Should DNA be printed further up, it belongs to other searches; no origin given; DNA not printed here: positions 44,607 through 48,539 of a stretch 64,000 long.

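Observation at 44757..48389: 1,210-aa STAND protein: apparently catalytically dead CHAT-like domain + NB-ARC + TPR sensor + duplicated C-terminal 'ILxGERx' module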

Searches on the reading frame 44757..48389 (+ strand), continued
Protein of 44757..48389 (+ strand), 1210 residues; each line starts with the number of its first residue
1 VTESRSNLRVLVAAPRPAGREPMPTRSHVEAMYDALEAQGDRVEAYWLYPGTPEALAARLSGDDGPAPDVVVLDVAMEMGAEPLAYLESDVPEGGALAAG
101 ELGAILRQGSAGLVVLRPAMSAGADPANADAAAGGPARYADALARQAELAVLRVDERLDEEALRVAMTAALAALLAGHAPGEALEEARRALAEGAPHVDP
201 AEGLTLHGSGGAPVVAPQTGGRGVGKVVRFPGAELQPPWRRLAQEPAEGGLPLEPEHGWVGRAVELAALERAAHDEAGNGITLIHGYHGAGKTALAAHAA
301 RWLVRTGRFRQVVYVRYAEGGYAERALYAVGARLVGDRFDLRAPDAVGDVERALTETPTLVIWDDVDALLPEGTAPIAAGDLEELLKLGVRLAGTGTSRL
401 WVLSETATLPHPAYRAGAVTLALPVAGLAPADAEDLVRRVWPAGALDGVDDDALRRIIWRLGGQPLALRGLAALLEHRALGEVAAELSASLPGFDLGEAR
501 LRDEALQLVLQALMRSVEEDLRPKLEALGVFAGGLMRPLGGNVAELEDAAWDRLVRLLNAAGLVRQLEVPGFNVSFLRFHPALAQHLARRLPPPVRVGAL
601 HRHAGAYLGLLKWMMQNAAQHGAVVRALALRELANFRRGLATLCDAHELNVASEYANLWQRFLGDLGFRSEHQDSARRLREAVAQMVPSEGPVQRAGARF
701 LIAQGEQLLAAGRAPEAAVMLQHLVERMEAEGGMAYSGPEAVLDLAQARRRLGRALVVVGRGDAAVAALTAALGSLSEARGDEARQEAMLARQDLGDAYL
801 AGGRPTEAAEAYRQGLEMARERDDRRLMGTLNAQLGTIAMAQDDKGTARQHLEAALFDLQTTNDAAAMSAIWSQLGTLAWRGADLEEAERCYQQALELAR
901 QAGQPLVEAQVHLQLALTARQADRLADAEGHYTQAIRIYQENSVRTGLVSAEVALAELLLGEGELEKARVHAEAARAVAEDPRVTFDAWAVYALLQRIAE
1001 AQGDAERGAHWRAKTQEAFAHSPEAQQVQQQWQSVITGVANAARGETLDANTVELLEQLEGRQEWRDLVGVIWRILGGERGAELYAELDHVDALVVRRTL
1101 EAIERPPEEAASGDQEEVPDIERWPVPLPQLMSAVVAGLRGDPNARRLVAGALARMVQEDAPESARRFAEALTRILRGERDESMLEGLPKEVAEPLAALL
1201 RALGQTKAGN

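Call 9: search_protein_families(library=pfam, proteins=[P0009, P0015, P0016, P0018, P0019, P0020], max_evalue=0.01)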
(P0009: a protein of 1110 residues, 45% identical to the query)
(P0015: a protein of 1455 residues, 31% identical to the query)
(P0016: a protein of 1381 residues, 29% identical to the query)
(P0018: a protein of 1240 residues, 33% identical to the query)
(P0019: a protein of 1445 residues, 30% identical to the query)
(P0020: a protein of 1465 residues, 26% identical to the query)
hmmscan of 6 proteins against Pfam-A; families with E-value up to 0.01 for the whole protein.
P0009 (1110 aa): 13 families
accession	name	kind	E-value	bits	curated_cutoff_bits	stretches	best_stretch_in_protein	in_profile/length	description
PF13424.12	TPR_12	-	2e-12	47.6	30.1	2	813-882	6-77/77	Tetratricopeptide repeat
PF13191.12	AAA_16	-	7.1e-10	40.1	32.6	1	239-347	2-104/167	AAA ATPase domain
PF00515.34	TPR_1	-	3.7e-08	33.3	27.8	0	728-754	3-29/34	Tetratricopeptide repeat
PF17874.7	TPR_MalT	-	4.5e-08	33.2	45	1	810-1000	1-191/336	MalT-like TPR region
PF07719.23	TPR_2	-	2e-07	31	27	1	850-882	1-33/34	Tetratricopeptide repeat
PF13401.12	AAA_22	-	7e-07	30.1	27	1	258-367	4-106/130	AAA domain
PF12770.12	CHAT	-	7.9e-06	25.9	24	1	97-187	176-270/289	CHAT domain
PF13181.12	TPR_8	-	8.9e-06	25.9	25.7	0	851-881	2-32/34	Tetratricopeptide repeat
PF00931.28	NB-ARC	-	9.5e-06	25.5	23.5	1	249-463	8-213/248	NB-ARC domain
PF20720.3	nSTAND3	-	1.2e-05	25.5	27.2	1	248-291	6-47/155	Novel STAND NTPase 3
PF05729.18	NACHT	-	0.0025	18.1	26.7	1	261-366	2-110/167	NACHT domain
PF23914.1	TPR_CcmH_CycH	-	0.0037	17.6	42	0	836-895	36-96/158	Cytochrome c-type biogenesis protein H TPR domain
PF00004.35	AAA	-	0.0093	16.8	21.2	0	262-354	1-77/131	ATPase family associated with various cellular activities (AAA)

P0015 (1455 aa): 18 families
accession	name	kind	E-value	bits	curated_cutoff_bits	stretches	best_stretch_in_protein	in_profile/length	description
PF13424.12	TPR_12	-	1.1e-29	102.8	30.1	4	1096-1166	3-75/77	Tetratricopeptide repeat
PF12770.12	CHAT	-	6e-27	95.3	24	1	94-367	4-274/289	CHAT domain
PF07719.23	TPR_2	-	2.9e-21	74.2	27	2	1098-1126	3-31/34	Tetratricopeptide repeat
PF13176.12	TPR_7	-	1.3e-14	53.4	27.9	2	1099-1132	2-35/36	Tetratricopeptide repeat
PF00515.34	TPR_1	-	5.7e-14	51.7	27.8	2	1097-1126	2-31/34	Tetratricopeptide repeat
PF13181.12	TPR_8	-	2.7e-11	43.1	25.7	1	1021-1048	6-33/34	Tetratricopeptide repeat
PF01364.23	Peptidase_C25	-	3.5e-09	36.8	23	1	228-361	222-349/374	Peptidase family C25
PF13428.12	TPR_14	-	5.1e-08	33.3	23.5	0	1020-1047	5-32/44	Tetratricopeptide repeat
PF13374.12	TPR_10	-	2e-07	31.2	27.5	1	1021-1045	7-31/42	Tetratricopeptide repeat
PF13432.12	TPR_16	-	4.1e-06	27.6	32.7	1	1101-1165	2-60/65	Tetratricopeptide repeat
PF13191.12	AAA_16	-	0.00025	22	32.6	1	430-485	2-62/167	AAA ATPase domain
PF13431.12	TPR_17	-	0.00039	20.9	24.4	0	1019-1037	16-34/34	Tetratricopeptide repeat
PF14559.12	TPR_19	-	0.0009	20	25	0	982-1051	1-58/68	Tetratricopeptide repeat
PF07721.20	TPR_4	-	0.0011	19.9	27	0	1017-1040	2-25/26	Tetratricopeptide repeat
PF13414.12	TPR_11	-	0.0018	18.4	26.8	1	1024-1048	2-26/42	TPR repeat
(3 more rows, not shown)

P0016 (1381 aa): 16 families
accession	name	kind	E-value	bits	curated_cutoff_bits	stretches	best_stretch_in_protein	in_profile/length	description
PF13424.12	TPR_12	-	2.6e-37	127.3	30.1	4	956-1025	5-76/77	Tetratricopeptide repeat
PF12770.12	CHAT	-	1.3e-27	97.4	24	1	99-358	20-274/289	CHAT domain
PF07719.23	TPR_2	-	1.1e-20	72.4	27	2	1035-1065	2-32/34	Tetratricopeptide repeat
PF17874.7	TPR_MalT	-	1.1e-18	68.1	45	2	1038-1211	44-217/336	MalT-like TPR region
PF00515.34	TPR_1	-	1.5e-15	56.7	27.8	2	1034-1065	1-32/34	Tetratricopeptide repeat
PF13374.12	TPR_10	-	2.3e-15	56.5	27.5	1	1114-1146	2-34/42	Tetratricopeptide repeat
PF13176.12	TPR_7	-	2.6e-14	52.5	27.9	0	1036-1069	1-34/36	Tetratricopeptide repeat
PF24885.1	TPR_NPHP3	-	5.3e-14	52.6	100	2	1037-1147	102-216/239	Nephrocystin-3 TPR domain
PF13181.12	TPR_8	-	8.4e-13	47.8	25.7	0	955-985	2-32/34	Tetratricopeptide repeat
PF13428.12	TPR_14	-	1.6e-05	25.6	23.5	0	957-983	4-30/44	Tetratricopeptide repeat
PF13432.12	TPR_16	-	2.6e-05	25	32.7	0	869-937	3-59/65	Tetratricopeptide repeat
PF00931.28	NB-ARC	-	0.00012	21.9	23.5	1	438-522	23-108/248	NB-ARC domain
PF14559.12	TPR_19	-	0.00036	21.2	25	0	921-986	3-57/68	Tetratricopeptide repeat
PF13431.12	TPR_17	-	0.0004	20.9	24.4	0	1034-1054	13-33/34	Tetratricopeptide repeat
PF13481.12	AAA_25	-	0.00064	19.8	27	1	431-536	31-165/195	AAA domain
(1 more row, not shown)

P0018 (1240 aa): 14 families
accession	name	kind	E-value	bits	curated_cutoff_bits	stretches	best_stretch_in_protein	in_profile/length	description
PF12770.12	CHAT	-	4.4e-29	102.3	24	1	109-366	19-276/289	CHAT domain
PF13424.12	TPR_12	-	1.6e-27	95.9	30.1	2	1059-1129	3-75/77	Tetratricopeptide repeat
PF07719.23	TPR_2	-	5.2e-14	51.6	27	1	982-1011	4-33/34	Tetratricopeptide repeat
PF00515.34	TPR_1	-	1.6e-12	47.1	27.8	0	1101-1126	3-28/34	Tetratricopeptide repeat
PF13181.12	TPR_8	-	6.5e-10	38.8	25.7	0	984-1012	6-34/34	Tetratricopeptide repeat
PF01364.23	Peptidase_C25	-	7.4e-08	32.5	23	1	236-363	229-350/374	Peptidase family C25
PF13176.12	TPR_7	-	8.7e-07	29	27.9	0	1061-1094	1-34/36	Tetratricopeptide repeat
PF13374.12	TPR_10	-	1.7e-06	28.3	27.5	0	984-1011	7-34/42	Tetratricopeptide repeat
PF00931.28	NB-ARC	-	6.2e-05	22.8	23.5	0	446-481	12-50/248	NB-ARC domain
PF14938.12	SNAP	-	6.8e-05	22.9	25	1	1031-1150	47-166/282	Soluble NSF attachment protein, SNAP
PF13481.12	AAA_25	-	0.00054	20.1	27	1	443-553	26-170/195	AAA domain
PF13428.12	TPR_14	-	0.0015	19.5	23.5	0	983-1011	5-33/44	Tetratricopeptide repeat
PF07721.20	TPR_4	-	0.0037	18.2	27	1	980-1003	2-25/26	Tetratricopeptide repeat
PF13432.12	TPR_16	-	0.0047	17.8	32.7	1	1064-1128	2-60/65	Tetratricopeptide repeat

P0019 (1445 aa): 13 families
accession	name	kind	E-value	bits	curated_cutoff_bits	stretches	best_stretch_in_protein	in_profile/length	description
PF13424.12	TPR_12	-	5.4e-23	81.4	30.1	3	1001-1069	4-74/77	Tetratricopeptide repeat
PF12770.12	CHAT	-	5.5e-23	82.3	24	1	121-359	34-272/289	CHAT domain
PF07719.23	TPR_2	-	7.4e-12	44.9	27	2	1002-1030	3-31/34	Tetratricopeptide repeat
PF00515.34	TPR_1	-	1.4e-10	41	27.8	1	1002-1030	3-31/34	Tetratricopeptide repeat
PF13181.12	TPR_8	-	4.2e-08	33.2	25.7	1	1003-1032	4-33/34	Tetratricopeptide repeat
PF13374.12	TPR_10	-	2.3e-07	31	27.5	2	945-978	2-35/42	Tetratricopeptide repeat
PF01364.23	Peptidase_C25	-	9.7e-06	25.5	23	1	226-355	230-347/374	Peptidase family C25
PF13176.12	TPR_7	-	0.0001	22.5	27.9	0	1003-1035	2-34/36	Tetratricopeptide repeat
PF17874.7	TPR_MalT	-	0.0002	21.2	45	1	1002-1070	82-152/336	MalT-like TPR region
PF13481.12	AAA_25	-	0.00025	21.2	27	1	434-540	23-159/195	AAA domain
PF07721.20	TPR_4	-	0.0038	18.2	27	1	1001-1024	2-25/26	Tetratricopeptide repeat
PF13414.12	TPR_11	-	0.0039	17.3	26.8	1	1008-1031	2-25/42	TPR repeat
PF13432.12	TPR_16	-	0.0046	17.8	32.7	1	1000-1029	31-60/65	Tetratricopeptide repeat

P0020 (1465 aa): 20 families
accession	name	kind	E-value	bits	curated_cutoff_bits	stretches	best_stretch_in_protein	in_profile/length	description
PF13676.11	TIR_2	-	3.1e-24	86.2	28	1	5-103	1-98/122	TIR domain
PF12770.12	CHAT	-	3.2e-22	79.7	24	1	312-551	33-270/289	CHAT domain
PF13424.12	TPR_12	-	2.3e-21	76.2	30.1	2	1188-1252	8-74/77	Tetratricopeptide repeat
PF00515.34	TPR_1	-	5.2e-17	61.3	27.8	2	1150-1174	8-32/34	Tetratricopeptide repeat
PF07719.23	TPR_2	-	3.2e-16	58.5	27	1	1150-1174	8-32/34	Tetratricopeptide repeat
PF13181.12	TPR_8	-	3.4e-16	58.4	25.7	2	1264-1292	2-30/34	Tetratricopeptide repeat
PF01582.25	TIR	-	4.2e-10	40.1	21.3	1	5-84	4-85/179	TIR domain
PF13374.12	TPR_10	-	5.2e-09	36.3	27.5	2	1263-1296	2-35/42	Tetratricopeptide repeat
PF13176.12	TPR_7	-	1.4e-07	31.5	27.9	0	1265-1298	1-34/36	Tetratricopeptide repeat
PF13401.12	AAA_22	-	3.8e-07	30.9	27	1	633-759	8-117/130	AAA domain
PF00931.28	NB-ARC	-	4.4e-07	29.8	23.5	1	632-722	20-108/248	NB-ARC domain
PF13431.12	TPR_17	-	9.7e-07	29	24.4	0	1305-1323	15-33/34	Tetratricopeptide repeat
PF08937.16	ThsB_TIR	-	1.5e-06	29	21.2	1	6-86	1-86/100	Thoeris protein ThsB, TIR-like domain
PF13191.12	AAA_16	-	5.1e-06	27.5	32.6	1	613-724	2-142/167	AAA ATPase domain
PF24885.1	TPR_NPHP3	-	6.3e-06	26.2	100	2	1198-1295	77-173/239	Nephrocystin-3 TPR domain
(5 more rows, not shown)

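Call 16: find_encoding_contigs(protein=P0005, flank=10000, max_places=2)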
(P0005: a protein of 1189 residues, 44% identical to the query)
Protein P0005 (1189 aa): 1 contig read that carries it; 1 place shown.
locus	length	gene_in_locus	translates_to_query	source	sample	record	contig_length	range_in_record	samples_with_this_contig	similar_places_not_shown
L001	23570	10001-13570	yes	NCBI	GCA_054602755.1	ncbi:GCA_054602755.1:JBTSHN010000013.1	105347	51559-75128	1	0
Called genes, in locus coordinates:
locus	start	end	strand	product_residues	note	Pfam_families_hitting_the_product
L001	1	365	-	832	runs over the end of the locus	PF07719:TPR_2 (faint), PF13428:TPR_14 (faint), PF13432:TPR_16 (faint), PF14559:TPR_19 (faint), PF13174:TPR_6 (faint), PF13176:TPR_7 (faint), PF01464:SLT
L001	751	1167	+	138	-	-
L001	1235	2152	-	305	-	PF01557:FAA_hydrolase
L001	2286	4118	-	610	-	PF00664:ABC_membrane, PF00005:ABC_tran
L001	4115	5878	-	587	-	PF00664:ABC_membrane, PF00005:ABC_tran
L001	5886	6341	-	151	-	PF01978:TrmB (weak), PF22381:Staph_reg_Sar_Rot, PF12802:MarR_2, PF01047:MarR, PF13463:HTH_27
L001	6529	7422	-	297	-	PF00892:EamA, PF06800:Sugar_transport (weak), PF00892:EamA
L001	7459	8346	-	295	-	PF00892:EamA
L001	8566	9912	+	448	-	PF01784:DUF34_NIF3, PF00583:Acetyltransf_1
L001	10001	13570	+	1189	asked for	PF13428:TPR_14 (faint), PF13191:AAA_16, PF13401:AAA_22 (weak), PF07719:TPR_2 (faint), PF13176:TPR_7 (faint), PF13181:TPR_8 (faint), PF13424:TPR_12, PF17874:TPR_MalT, +1 more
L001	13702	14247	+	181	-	PF02632:BioY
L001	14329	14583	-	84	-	PF01381:HTH_3 (weak)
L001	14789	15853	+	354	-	PF13176:TPR_7 (faint), PF13424:TPR_12 (faint), PF13428:TPR_14 (faint), PF13174:TPR_6 (faint), PF14559:TPR_19 (weak), PF13371:TPR_9 (weak), PF13432:TPR_16 (weak), PF14559:TPR_19, +6 more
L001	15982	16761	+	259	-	PF07796:DUF1638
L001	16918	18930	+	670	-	PF00456:Transketolase_N, PF02779:Transket_pyr, PF22613:Transketolase_C_1, PF02780:Transketolase_C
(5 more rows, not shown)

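Call 17: find_encoding_contigs(protein=P0012, flank=10000, max_places=2)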
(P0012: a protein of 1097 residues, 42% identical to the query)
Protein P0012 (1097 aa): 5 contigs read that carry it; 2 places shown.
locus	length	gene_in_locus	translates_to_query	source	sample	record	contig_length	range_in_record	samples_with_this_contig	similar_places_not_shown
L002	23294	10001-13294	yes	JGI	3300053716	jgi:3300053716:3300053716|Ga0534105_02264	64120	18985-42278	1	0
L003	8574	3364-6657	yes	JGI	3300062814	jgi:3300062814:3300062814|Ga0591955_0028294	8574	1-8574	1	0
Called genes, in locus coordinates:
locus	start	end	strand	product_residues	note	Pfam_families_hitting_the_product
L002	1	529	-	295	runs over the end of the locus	PF13786:DUF4179 (weak), PF13739:PdaC (weak), PF11738:DUF3298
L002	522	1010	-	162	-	PF04542:Sigma70_r2, PF07638:Sigma70_ECF (faint), PF08281:Sigma70_r4_2, PF04545:Sigma70_r4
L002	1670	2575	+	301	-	-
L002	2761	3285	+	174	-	PF13302:Acetyltransf_3, PF00583:Acetyltransf_1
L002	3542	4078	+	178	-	PF02522:Antibiotic_NAT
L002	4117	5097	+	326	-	PF13302:Acetyltransf_3, PF13523:Acetyltransf_8, PF00583:Acetyltransf_1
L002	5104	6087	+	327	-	-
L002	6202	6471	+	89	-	PF00312:Ribosomal_S15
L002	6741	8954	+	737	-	PF01138:RNase_PH, PF03725:RNase_PH_C, PF03726:PNPase, PF01138:RNase_PH, PF00013:KH_1, PF00575:S1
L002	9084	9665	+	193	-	PF10502:Peptidase_S26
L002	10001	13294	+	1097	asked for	PF13191:AAA_16 (weak), PF00931:NB-ARC (weak), PF13401:AAA_22, PF07719:TPR_2 (faint), PF14938:SNAP (faint), PF00515:TPR_1 (faint), PF13181:TPR_8 (faint), PF13424:TPR_12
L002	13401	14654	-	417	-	PF18915:DUF5667 (weak), PF18914:DUF5666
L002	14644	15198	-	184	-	PF07638:Sigma70_ECF (weak), PF04542:Sigma70_r2, PF08281:Sigma70_r4_2, PF04545:Sigma70_r4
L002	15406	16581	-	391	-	PF00155:Aminotran_1_2, PF00266:Aminotran_5 (weak), PF01053:Cys_Met_Meta_PP (weak), PF01212:Beta_elim_lyase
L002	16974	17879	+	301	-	PF02899:Phage_int_SAM_1, PF13495:Phage_int_SAM_4, PF00589:Phage_integrase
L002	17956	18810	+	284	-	PF01048:PNP_UDP_1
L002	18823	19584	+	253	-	-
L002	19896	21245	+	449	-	PF00753:Lactamase_B (faint), PF12706:Lactamase_B_2 (weak), PF16661:Lactamase_B_6, PF10996:Beta-Casp, PF07521:RMMBL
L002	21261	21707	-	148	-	PF13563:2_5_RNA_ligase2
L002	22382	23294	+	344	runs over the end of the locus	PF03786:UxuA, PF01261:AP_endonuc_2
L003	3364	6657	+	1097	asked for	PF13191:AAA_16 (weak), PF00931:NB-ARC (weak), PF13401:AAA_22, PF07719:TPR_2 (faint), PF14938:SNAP (faint), PF00515:TPR_1 (faint), PF13181:TPR_8 (faint), PF13424:TPR_12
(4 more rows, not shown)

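Call 18: find_encoding_contigs(protein=P0013, flank=10000, max_places=2)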
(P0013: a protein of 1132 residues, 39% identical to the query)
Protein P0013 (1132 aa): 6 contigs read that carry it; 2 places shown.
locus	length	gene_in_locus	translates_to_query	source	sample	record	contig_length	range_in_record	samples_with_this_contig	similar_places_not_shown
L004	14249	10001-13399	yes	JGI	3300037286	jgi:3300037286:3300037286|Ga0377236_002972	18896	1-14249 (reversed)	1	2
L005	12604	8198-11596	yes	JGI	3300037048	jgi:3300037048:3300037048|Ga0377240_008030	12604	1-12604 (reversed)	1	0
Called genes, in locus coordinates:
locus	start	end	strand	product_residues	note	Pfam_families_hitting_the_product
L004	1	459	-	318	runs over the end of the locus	-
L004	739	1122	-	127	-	-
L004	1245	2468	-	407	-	PF05977:MFS_3, PF07690:MFS_1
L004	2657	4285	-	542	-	PF02449:Glyco_hydro_42, PF18120:DUF5597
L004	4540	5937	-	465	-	PF02056:Glyco_hydro_4, PF11975:Glyco_hydro_4C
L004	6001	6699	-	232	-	PF01791:DeoC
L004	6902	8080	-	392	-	PF00248:Aldo_ket_red, PF13237:Fer4_10 (faint), PF13187:Fer4_9, PF13534:Fer4_17 (weak)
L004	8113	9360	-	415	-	PF07690:MFS_1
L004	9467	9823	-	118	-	PF02635:DsrE (weak)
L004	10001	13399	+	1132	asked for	-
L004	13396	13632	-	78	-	PF13560:HTH_31 (weak)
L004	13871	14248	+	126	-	?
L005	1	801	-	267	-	?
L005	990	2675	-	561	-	PF02449:Glyco_hydro_42, PF18120:DUF5597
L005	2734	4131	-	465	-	PF02056:Glyco_hydro_4, PF11975:Glyco_hydro_4C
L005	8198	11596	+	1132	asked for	-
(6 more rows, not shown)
